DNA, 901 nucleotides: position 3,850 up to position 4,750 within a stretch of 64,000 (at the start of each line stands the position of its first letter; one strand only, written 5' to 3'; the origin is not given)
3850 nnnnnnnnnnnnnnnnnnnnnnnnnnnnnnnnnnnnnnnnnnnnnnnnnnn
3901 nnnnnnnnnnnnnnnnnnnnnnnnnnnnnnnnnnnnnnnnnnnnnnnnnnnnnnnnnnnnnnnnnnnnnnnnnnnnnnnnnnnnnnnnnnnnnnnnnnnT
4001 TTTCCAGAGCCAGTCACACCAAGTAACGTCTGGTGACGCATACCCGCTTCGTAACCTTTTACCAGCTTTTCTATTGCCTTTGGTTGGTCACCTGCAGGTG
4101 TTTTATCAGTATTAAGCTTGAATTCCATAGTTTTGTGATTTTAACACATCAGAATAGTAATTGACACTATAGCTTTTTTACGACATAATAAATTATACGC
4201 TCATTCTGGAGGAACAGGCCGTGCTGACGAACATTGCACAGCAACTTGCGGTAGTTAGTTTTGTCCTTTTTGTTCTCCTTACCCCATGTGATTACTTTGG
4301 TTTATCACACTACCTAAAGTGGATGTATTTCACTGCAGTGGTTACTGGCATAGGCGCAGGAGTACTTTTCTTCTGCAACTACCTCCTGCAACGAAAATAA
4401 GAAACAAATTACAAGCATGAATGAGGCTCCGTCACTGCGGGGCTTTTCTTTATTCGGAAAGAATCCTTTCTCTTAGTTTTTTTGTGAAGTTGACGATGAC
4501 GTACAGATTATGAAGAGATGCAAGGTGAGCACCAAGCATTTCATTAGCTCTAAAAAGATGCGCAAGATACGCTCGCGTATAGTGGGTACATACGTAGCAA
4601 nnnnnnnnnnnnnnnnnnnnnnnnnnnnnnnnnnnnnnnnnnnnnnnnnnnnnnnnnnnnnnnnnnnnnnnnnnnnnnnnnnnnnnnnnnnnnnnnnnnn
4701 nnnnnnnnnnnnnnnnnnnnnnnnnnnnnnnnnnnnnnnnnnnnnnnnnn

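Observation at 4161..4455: Lone plus-strand microgene tucked between uvrB and tgt with a complete expression signal set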

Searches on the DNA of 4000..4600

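Call 22: search_rna_families(source=window, start=4000, end=4600, threshold=evalue, max_evalue=10)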
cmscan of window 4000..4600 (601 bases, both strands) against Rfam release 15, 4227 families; matches with E-value up to 10: 6.
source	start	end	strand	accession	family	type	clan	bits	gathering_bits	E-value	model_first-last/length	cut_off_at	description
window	4395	4483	+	RF01770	rimP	Cis-reg; leader;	-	19.1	47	1.6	1-102/102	no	Gammaprotebacteria rimP leader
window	4129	4214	+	RF00132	snoR24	Gene; snRNA; snoRNA; CD-box;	-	17.8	38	2.5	1-92/92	no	Small nucleolar RNA R24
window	4467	4502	-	RF00522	PreQ1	Cis-reg; riboswitch;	-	17.2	39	0.7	1-45/45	no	PreQ1 (pre queuosine) riboswitch aptamer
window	4129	4216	+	RF00206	U54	Gene; snRNA; snoRNA; CD-box;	CL00008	17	40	3.3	1-81/81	no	Small nucleolar RNA U54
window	4059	4212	-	RF02504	Atu_L1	Gene; sRNA;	-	15.8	60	0.32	1-174/174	no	Rhizobiales sRNA Atu_L1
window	4234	4301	-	RF01675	CrcZ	Gene; sRNA;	-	10.2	95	2.1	1-398/398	no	Pseudomonas sRNA CrcZ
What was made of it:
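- On Known RNA families (Rfam): Only sub-threshold noise in 4000-4600 (call 22).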

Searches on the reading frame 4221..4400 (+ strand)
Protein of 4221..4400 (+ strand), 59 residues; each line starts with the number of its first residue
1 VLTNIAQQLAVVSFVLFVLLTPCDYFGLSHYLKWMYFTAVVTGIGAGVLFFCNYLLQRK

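Call 6: search_protein_families(library=pfam, proteins=[window:4221-4400:+], max_evalue=0.01)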
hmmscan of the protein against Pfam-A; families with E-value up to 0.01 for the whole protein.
window:4221-4400:+ (59 aa): 1 family
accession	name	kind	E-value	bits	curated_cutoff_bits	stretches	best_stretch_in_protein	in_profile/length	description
PF01943.22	Polysacc_synt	-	0.0068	16.3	28.2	1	1-54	142-192/274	Polysaccharide biosynthesis protein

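Call 8: find_homologous_proteins(query=window:4221-4397:+, max_evalue=10)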
Query window:4221-4397:+: 1 candidates shared short words with the query, none scored E <= 10.
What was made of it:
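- The word-indexed search of 5.8 billion protein clusters found nothing (call 8).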

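Call 9: find_related_loci(query=window:4221-4397:+, collection=genome_contigs, flank=6000)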
Query window:4221-4397:+ (59 aa) in genome_contigs; peptide patterns used: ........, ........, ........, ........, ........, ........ (x = any residue, [..] = any of these).
575 stretches matched a pattern, but none encodes a relative of the query by tblastn (E <= 1e-3).

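Call 11: find_encoding_contigs(protein=window:4221-4397:+, flank=3000)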
Protein window:4221-4397:+ (59 aa): no gene with exactly this product is on record in the collection.

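Call 15: find_related_loci(query=window:4221-4397:+, collection=metagenome_contigs, flank=6000)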
Query window:4221-4397:+ (59 aa) in metagenome_contigs; peptide patterns used: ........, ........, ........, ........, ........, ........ (x = any residue, [..] = any of these).
600 stretches matched a pattern, but none encodes a relative of the query by tblastn (E <= 1e-3).

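Call 37: search_protein_representatives(protein=window:4221-4397:+)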
Query: 59 residues. Proteins with E-value up to 0.001 (for the whole library): 1; up to 1e-10: 0; up to 1e-30: 0. The best 1 are listed.
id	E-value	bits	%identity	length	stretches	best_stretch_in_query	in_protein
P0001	6.2e-04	35.8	65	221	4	17-33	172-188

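Call 44: search_protein_families(library=ncbifam, proteins=[window:4221-4397:+], max_evalue=1)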
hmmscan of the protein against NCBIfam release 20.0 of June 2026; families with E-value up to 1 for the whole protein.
window:4221-4397:+ (59 aa): 1 family
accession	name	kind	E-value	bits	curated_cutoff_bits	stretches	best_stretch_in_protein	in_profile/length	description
NF009523.0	PRK12884.1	equivalog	0.076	12.2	269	1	4-44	198-236/279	prenyltransferase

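Call 45: search_protein_families(library=phrogs, proteins=[window:4221-4397:+], max_evalue=1)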
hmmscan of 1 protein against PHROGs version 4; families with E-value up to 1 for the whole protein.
window:4221-4397:+ (59 aa): 1 family
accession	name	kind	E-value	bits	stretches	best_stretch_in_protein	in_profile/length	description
phrog_10353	-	unknown function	0.045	14.7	1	8-51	107-151/177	-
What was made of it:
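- On Phage holins, class II (two TM segments): The best PHROG hit has E = 0.045 to a family of unknown function (call 45).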

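Call 46: search_protein_families(library=padloc, proteins=[window:4221-4397:+], max_evalue=1)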
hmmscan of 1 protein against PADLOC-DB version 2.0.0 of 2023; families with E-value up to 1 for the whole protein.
window:4221-4397:+ (59 aa): 0 families
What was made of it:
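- On Type I toxin-antitoxin system: Pfam, NCBIfam and PADLOC return nothing above noise (calls 6, 44, 46).
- No match to Hok/Gef, Ldr, TisB, Fst, Ibs, TxpA/BsrG or any other family in Pfam, NCBIfam or PADLOC (calls 6, 44, 46).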

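Call 52: search_dna_similar(query=window:4221-4397:+, collection=phages, mode=protein, max_evalue=1, max_rows=10)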
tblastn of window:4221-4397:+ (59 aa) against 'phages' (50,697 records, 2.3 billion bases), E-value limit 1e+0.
No match.

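Call 53: search_dna_similar(query=window:4221-4397:+, collection=plasmids, mode=protein, max_evalue=1, max_rows=10)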
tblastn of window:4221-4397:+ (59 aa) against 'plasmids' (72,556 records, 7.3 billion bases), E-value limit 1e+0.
No match.
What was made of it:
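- Phage and plasmid collections gave no match (calls 52, 53).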

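Call 54: find_related_loci(query=window:4221-4397:+, collection=viral_contigs, flank=3000)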
Query window:4221-4397:+ (59 aa) in viral_contigs; peptide patterns used: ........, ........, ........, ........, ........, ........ (x = any residue, [..] = any of these).
49 stretches matched a pattern, but none encodes a relative of the query by tblastn (E <= 1e-3).
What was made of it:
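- On Phage holins, class II (two TM segments): No match in phage records or viral contigs (calls 52, 54).
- Six-frame pattern scans of genome, metagenome and viral contigs found nothing (calls 9, 15, 54).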

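Call 58: predict_structure(protein=window:4221-4397:+)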
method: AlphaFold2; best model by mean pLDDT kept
length: 59 residues; sequences in the alignment: 1
mean_pLDDT: 78.1   pTM: 0.51
mean pLDDT of the five models: 78.1, 76.4, 73.2, 72.0, 71.0
residues with pLDDT >= 90: 0; 70-90: 50; 50-70: 9; < 50: 0
segments of 3 or more residues with pLDDT < 50: none
pLDDT, mean of each block of 10 residues (from residue 1): 75 79 69 80 85 81
secondary structure, 60 per line:
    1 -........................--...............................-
elements in order: H2-25 H28-58
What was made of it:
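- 4221..4400 (+): ORF of 59 codons plus stop, GTG start: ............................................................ It is a predicted two-helix membrane hairpin. Structure from call 58 (helices 2-25 and 28-58, pLDDT 78).
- Checked: AlphaFold2 on the single sequence gives helices 2-25 and 28-58 with mean pLDDT 78 (call 58).
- It is predicted helical (call 58).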
